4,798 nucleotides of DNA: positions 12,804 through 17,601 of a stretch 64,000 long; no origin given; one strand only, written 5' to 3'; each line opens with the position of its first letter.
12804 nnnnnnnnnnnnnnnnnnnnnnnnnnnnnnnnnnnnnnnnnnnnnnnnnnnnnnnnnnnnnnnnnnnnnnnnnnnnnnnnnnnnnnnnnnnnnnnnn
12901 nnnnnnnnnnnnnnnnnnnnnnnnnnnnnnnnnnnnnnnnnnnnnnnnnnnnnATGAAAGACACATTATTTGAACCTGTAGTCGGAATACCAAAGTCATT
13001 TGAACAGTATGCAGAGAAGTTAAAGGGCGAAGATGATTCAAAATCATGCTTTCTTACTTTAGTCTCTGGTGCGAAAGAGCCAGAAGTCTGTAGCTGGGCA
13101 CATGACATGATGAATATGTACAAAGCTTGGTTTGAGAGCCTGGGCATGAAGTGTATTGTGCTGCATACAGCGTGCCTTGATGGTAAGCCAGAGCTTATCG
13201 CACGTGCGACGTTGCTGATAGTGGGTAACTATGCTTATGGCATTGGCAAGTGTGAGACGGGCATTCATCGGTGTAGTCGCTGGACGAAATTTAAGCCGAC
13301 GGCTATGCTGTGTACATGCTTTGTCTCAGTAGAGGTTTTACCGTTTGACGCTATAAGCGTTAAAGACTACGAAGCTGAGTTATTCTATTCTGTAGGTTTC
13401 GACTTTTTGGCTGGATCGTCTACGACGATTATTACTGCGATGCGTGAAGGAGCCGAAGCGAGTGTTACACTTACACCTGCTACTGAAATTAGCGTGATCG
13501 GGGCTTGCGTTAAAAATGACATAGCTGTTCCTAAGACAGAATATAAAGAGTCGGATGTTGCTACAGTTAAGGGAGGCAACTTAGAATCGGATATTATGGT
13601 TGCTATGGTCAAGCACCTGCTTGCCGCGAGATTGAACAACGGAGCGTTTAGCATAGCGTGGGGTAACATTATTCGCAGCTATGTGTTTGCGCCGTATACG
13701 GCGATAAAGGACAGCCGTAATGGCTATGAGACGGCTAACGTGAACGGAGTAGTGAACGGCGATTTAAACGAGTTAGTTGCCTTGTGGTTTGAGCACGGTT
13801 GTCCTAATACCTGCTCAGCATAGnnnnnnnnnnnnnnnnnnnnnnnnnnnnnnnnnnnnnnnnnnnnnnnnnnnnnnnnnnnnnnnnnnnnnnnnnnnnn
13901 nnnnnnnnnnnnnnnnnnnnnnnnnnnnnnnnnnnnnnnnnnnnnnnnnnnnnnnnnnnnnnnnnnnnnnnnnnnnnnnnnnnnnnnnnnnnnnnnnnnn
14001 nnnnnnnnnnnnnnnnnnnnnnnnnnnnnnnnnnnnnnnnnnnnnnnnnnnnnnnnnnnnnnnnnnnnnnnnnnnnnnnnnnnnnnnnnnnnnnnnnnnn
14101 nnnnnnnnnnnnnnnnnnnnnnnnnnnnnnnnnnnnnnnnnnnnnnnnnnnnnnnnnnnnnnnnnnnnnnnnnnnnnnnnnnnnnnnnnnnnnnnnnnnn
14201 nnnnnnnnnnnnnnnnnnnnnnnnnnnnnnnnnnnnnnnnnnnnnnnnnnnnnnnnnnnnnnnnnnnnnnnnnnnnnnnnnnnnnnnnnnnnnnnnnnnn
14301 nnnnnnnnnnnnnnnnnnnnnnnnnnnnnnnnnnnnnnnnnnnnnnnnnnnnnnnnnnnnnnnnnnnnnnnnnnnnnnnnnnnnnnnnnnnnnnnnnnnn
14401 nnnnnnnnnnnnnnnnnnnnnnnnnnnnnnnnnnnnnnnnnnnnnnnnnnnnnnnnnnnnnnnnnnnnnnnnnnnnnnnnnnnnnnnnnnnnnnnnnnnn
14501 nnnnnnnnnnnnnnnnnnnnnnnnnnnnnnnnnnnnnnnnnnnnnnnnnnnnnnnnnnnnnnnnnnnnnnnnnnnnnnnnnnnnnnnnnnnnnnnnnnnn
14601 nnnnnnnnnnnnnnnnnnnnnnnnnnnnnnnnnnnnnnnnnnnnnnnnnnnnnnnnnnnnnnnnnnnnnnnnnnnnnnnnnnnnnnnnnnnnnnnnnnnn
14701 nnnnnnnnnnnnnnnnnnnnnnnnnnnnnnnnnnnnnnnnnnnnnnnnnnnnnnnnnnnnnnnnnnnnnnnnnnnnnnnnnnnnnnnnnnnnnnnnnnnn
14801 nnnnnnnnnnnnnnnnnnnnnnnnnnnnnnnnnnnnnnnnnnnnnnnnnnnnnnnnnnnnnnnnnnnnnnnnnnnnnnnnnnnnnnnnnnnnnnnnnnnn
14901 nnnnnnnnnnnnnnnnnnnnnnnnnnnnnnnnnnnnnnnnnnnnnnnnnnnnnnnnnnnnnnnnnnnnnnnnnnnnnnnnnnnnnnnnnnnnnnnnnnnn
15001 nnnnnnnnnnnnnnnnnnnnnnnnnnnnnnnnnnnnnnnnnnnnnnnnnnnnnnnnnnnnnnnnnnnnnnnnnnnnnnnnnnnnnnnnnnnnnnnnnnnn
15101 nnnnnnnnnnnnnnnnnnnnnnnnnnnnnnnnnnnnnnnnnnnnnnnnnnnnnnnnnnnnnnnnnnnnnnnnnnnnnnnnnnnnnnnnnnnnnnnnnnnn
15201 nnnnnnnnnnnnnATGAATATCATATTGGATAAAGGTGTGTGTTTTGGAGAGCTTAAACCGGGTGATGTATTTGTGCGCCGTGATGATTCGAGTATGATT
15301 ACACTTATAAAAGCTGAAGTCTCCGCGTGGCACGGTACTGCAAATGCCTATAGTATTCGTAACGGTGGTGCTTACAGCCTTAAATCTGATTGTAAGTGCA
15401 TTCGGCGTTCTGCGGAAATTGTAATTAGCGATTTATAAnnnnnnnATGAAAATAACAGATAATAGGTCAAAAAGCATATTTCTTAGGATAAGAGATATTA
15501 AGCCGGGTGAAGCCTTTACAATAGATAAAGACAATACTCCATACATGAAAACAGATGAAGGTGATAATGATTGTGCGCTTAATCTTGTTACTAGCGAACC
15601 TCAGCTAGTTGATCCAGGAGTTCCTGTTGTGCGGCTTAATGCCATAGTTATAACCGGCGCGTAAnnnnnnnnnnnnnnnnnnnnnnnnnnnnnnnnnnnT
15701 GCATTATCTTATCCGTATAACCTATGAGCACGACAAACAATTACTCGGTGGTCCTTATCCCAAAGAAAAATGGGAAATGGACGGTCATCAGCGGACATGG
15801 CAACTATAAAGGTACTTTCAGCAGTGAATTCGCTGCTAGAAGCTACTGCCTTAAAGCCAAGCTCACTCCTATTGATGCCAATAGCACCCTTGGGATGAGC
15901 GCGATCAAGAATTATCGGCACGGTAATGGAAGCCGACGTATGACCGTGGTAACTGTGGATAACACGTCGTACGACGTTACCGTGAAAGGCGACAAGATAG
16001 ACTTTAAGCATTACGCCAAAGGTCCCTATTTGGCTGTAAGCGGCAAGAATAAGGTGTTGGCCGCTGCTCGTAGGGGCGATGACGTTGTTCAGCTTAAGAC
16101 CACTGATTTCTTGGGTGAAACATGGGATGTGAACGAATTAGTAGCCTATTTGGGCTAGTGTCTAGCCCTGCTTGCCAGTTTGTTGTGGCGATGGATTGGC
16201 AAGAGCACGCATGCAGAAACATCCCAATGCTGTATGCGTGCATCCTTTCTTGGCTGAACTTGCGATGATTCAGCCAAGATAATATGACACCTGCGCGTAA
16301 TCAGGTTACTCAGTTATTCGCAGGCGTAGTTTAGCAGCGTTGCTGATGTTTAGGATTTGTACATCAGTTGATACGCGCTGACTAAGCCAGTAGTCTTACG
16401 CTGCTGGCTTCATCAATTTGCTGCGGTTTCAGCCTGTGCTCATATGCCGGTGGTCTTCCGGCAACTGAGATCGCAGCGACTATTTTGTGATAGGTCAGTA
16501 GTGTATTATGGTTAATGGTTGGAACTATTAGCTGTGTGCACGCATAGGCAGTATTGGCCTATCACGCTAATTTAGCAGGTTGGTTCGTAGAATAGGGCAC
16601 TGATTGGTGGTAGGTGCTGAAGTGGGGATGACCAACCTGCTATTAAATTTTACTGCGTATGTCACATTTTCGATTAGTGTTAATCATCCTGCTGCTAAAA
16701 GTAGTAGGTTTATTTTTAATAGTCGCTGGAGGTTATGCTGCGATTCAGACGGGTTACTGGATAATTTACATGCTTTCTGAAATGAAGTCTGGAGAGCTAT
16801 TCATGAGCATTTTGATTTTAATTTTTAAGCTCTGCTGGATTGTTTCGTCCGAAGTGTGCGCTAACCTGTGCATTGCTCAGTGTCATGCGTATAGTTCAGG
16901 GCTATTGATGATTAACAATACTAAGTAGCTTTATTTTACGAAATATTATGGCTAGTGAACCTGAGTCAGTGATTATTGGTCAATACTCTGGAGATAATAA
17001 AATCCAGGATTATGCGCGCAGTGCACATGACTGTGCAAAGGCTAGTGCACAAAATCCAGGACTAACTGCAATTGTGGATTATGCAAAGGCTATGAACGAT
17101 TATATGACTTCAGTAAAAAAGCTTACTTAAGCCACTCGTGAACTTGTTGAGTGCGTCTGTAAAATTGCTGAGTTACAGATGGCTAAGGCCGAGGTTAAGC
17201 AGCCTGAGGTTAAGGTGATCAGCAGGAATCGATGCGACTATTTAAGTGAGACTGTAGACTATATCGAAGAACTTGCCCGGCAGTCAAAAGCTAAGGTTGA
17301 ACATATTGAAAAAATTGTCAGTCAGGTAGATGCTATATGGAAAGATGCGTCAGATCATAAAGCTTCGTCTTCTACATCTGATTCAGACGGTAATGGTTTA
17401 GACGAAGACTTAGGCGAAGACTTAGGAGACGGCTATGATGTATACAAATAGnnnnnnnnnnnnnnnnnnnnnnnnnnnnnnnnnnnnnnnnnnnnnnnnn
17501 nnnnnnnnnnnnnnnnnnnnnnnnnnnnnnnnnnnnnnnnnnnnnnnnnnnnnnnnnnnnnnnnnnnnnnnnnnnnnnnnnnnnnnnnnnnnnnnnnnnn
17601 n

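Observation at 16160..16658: About 500-bp ORF-free, GC-richer, hairpin-dense island in otherwise wall-to-wall coding DNA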

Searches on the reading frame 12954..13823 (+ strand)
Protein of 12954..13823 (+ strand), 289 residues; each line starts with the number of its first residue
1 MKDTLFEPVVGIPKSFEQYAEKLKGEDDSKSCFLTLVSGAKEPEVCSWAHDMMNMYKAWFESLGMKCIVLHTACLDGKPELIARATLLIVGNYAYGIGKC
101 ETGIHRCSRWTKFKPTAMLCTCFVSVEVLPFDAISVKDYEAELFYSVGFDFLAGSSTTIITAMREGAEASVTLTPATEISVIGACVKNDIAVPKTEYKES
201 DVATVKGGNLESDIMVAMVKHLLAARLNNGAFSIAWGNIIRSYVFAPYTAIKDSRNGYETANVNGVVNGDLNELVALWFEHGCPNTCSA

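Call 12: search_protein_families(library=phrogs, proteins=[window:12954-13823:+])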
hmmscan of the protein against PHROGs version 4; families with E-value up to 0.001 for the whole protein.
window:12954-13823:+ (289 aa): 1 family
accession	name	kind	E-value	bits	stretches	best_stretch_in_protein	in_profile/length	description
phrog_19918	-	unknown function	1.3e-21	78.3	2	23-130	101-206/355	-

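Call 13: search_protein_families(library=pfam, proteins=[window:12954-13823:+])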
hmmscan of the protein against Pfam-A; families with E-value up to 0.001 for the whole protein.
window:12954-13823:+ (289 aa): 1 family
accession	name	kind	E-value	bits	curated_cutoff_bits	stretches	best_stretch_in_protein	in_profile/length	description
PF03462.23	PCRF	-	2.1e-14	54.2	24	1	23-126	91-194/194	PCRF domain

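Call 21: find_related_loci(query=window:12954-13823:+, collection=viral_contigs, flank=10000)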
Query window:12954-13823:+ (289 aa) in viral_contigs; peptide patterns used: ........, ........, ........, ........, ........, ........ (x = any residue, [..] = any of these).
2 stretches matched a pattern, but none encodes a relative of the query by tblastn (E <= 1e-3).

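Call 49: find_homologous_proteins(query=window:12954-13823:+, max_evalue=0.001)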
Query window:12954-13823:+ (289 aa): 169 proteins with E <= 0.001 among 778 candidates; the best 120 are listed.
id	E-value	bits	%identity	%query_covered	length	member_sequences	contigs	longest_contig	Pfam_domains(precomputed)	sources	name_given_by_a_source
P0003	3.3e-194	662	100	100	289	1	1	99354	PF03462.24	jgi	jgi:peptide chain release factor 2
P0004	1.4e-25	109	31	90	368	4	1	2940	PF03462.24,PF00472.27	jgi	jgi:peptide chain release factor 2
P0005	1.8e-25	108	30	92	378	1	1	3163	PF03462.24,PF00472.27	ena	-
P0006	2.6e-25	108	33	92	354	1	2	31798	PF03462.24,PF00472.27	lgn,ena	-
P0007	3.3e-25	107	33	92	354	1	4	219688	PF03462.24,PF00472.27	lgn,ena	-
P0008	3.8e-25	107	32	87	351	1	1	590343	PF03462.24,PF00472.27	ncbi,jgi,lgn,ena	-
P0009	9.8e-25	106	32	89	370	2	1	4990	PF03462.24,PF00472.27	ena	-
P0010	1.2e-24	106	32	91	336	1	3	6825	PF03462.24,PF00472.27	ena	-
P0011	1.3e-24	105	32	91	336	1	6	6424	PF03462.24,PF00472.27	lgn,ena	-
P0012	1.3e-24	105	32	91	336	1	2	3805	PF03462.24,PF00472.27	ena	-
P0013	1.3e-24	105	32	91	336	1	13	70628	PF03462.24,PF00472.27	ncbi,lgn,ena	-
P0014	1.3e-24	105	32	91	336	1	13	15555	PF03462.24,PF00472.27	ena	-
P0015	1.3e-24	105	32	91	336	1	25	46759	PF03462.24,PF00472.27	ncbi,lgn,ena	-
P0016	1.3e-24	105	32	91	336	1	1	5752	PF03462.24,PF00472.27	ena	-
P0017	1.3e-24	105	32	91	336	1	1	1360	PF03462.24,PF00472.27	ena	-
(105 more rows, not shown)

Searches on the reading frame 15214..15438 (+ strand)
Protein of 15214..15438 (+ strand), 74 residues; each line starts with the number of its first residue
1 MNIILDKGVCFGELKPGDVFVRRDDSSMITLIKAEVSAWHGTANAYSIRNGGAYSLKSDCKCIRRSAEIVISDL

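Call 32: search_protein_families(library=phrogs, max_evalue=0.01, proteins=[window:15214-15438:+])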
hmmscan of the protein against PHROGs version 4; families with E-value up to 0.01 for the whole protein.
window:15214-15438:+ (74 aa): 1 family
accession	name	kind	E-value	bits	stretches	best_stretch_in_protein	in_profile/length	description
phrog_6570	-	unknown function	0.0059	17.6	1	9-71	12-70/72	-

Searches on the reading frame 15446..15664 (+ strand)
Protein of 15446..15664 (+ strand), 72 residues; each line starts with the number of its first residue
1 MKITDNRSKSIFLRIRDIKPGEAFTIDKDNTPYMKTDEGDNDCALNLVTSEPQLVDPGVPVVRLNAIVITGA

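Call 32: search_protein_families(library=phrogs, max_evalue=0.01, proteins=[window:15446-15664:+])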
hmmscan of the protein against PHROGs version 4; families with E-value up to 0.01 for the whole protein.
window:15446-15664:+ (72 aa): 2 families
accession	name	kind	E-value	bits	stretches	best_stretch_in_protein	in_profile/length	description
phrog_12612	-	unknown function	0.0025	18.6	1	1-61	4-69/84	-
phrog_34455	-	unknown function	0.0079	17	1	13-37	11-35/76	-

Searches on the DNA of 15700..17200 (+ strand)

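Call 6: search_rna_families(source=window, start=15900, end=17000, threshold=evalue, max_evalue=10, show_alignments=3)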
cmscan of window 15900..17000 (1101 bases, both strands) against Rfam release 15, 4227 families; matches with E-value up to 10: 3.
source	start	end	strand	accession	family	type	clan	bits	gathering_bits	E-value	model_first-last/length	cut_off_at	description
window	16377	16485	-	RF00506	Thr_leader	Cis-reg; leader;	-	18.3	55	1.3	1-118/118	no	Threonine operon leader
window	16899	16934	+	RF01178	snoR77Y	Gene; snRNA; snoRNA; CD-box;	CL00057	16.1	52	9.1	1-85/85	no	Small nucleolar RNA snoR77Y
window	16567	16748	+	RF00260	HepC_CRE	Cis-reg;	-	15.4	140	0.23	1-176/176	no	Hepatitis C virus (HCV) cis-acting replication element (CRE)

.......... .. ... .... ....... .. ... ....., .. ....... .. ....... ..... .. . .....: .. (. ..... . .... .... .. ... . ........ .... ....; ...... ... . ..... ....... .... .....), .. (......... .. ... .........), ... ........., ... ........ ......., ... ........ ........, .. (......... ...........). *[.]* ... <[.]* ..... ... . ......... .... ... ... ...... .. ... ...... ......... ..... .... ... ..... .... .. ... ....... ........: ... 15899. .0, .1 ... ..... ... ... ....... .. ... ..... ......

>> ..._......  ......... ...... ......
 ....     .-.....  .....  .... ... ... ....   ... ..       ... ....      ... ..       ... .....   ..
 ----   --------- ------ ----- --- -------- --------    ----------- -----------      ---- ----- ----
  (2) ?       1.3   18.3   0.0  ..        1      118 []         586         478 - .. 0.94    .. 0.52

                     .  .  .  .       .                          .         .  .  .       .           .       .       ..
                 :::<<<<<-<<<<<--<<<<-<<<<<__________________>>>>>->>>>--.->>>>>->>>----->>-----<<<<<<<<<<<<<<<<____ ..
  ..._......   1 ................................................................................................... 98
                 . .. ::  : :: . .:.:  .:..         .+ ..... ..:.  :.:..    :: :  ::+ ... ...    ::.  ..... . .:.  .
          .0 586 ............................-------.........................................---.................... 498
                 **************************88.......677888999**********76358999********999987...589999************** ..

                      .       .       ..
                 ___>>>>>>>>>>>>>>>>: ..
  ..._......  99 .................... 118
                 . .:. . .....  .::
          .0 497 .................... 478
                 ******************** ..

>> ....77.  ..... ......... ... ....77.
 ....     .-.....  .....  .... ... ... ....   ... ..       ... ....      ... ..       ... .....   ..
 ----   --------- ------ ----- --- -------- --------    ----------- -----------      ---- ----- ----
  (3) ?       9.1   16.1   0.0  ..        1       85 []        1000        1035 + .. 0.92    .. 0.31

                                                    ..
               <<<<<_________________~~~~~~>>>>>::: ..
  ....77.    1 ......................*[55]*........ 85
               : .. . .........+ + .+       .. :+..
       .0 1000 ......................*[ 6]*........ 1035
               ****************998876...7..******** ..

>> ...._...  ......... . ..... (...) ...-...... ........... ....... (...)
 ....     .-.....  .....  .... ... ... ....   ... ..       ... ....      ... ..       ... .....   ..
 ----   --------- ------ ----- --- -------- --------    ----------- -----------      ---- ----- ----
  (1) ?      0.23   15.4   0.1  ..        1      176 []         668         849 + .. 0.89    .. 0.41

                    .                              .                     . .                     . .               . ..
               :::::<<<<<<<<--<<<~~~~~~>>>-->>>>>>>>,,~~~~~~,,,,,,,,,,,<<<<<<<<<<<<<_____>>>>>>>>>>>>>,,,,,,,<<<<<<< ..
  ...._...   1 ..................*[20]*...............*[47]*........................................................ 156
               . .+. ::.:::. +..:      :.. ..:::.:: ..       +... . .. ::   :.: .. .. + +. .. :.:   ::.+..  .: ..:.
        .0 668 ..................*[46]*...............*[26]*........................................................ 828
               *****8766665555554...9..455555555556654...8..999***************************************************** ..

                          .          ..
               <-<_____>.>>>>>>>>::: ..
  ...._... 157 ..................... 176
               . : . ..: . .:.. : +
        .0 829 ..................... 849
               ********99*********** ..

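Call 7: search_dna_similar(query=window:15700-17200:+, collection=phages, mode=distant, max_rows=40)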
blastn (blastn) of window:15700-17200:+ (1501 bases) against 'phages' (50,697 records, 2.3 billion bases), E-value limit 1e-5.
No match.

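Call 38: search_dna_similar(query=window:16150-16730:+, collection=plasmids, mode=distant, max_evalue=0.01)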
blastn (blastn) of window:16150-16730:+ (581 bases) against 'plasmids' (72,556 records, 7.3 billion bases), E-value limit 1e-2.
No match.

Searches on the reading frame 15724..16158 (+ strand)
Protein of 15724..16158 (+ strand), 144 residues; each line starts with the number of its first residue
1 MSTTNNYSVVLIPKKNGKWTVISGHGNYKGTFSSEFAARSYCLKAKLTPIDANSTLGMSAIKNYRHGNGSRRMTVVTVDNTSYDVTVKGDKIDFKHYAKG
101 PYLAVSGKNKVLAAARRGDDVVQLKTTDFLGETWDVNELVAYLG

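Call 12: search_protein_families(library=phrogs, proteins=[window:15724-16158:+])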
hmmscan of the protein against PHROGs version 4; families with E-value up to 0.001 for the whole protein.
window:15724-16158:+ (144 aa): 0 families

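Call 13: search_protein_families(library=pfam, proteins=[window:15724-16158:+])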
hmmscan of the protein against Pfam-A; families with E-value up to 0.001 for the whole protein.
window:15724-16158:+ (144 aa): 0 families

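Call 14: find_related_loci(query=window:15724-16158:+, collection=viral_contigs, flank=6000)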
Query window:15724-16158:+ (144 aa) in viral_contigs; peptide patterns used: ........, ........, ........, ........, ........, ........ (x = any residue, [..] = any of these).
4 stretches matched a pattern, but none encodes a relative of the query by tblastn (E <= 1e-3).

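Call 16: find_encoding_contigs(protein=window:15724-16158:+, flank=3000, max_places=10)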
Protein window:15724-16158:+ (144 aa): no gene with exactly this product is on record in the collection.

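Call 18: search_dna_similar(query=window:15724-16158:+, collection=phages, mode=protein, max_evalue=0.001)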
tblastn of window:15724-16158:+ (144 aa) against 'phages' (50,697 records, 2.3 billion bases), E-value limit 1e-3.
No match.

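Call 22: find_homologous_proteins(query=window:15724-16158:+, max_evalue=0.001)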
Query window:15724-16158:+ (144 aa): 1 proteins with E <= 0.001 among 54 candidates.
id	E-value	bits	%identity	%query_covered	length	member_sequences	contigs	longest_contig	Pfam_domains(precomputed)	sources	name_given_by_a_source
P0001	1.5e-90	318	100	100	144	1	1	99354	-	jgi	jgi:hypothetical protein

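Call 23: find_encoding_contigs(protein=P0001, flank=10000, max_places=10)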
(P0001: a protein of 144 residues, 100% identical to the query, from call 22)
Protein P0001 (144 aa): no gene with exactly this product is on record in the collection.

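Call 53: search_protein_representatives(protein=window:15724-16158:+)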
Query: 144 residues. Proteins with E-value up to 0.001 (for the whole library): 5; up to 1e-10: 1; up to 1e-30: 1. The best 5 are listed.
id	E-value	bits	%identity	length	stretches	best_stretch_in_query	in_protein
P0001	4.9e-91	318.3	100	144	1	1-144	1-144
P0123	7.4e-09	52.1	37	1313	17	20-85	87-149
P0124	5.4e-05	39.6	35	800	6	16-60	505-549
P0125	5.9e-05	39.5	34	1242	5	17-58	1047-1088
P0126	6.0e-04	36.2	28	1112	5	42-108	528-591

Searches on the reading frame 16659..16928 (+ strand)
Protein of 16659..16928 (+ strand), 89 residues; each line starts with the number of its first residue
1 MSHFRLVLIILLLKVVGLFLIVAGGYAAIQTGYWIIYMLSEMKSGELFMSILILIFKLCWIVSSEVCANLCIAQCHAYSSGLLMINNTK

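Call 12: search_protein_families(library=phrogs, proteins=[window:16659-16928:+])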
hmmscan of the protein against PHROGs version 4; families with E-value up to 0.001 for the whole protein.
window:16659-16928:+ (89 aa): 0 families

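Call 13: search_protein_families(library=pfam, proteins=[window:16659-16928:+])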
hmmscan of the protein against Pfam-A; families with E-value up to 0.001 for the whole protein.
window:16659-16928:+ (89 aa): 0 families

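Call 17: find_encoding_contigs(protein=window:16659-16928:+, flank=3000, max_places=10)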
Protein window:16659-16928:+ (89 aa): no gene with exactly this product is on record in the collection.

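Call 83: search_dna_similar(query=window:16659-16928:+, collection=phages, mode=protein, max_evalue=0.01)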
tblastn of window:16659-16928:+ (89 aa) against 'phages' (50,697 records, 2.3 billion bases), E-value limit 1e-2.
No match.

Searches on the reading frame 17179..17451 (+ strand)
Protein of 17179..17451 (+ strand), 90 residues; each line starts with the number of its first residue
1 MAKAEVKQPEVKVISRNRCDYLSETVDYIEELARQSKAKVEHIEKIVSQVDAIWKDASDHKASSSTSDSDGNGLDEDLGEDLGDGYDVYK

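Call 15: find_related_loci(query=window:17179-17451:+, collection=viral_contigs, flank=6000)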
Query window:17179-17451:+ (90 aa) in viral_contigs; peptide patterns used: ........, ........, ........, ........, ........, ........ (x = any residue, [..] = any of these).
10 stretches matched a pattern, but none encodes a relative of the query by tblastn (E <= 1e-3).

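Call 32: search_protein_families(library=phrogs, max_evalue=0.01, proteins=[window:17179-17451:+])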
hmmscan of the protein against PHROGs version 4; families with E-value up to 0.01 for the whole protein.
window:17179-17451:+ (90 aa): 0 families
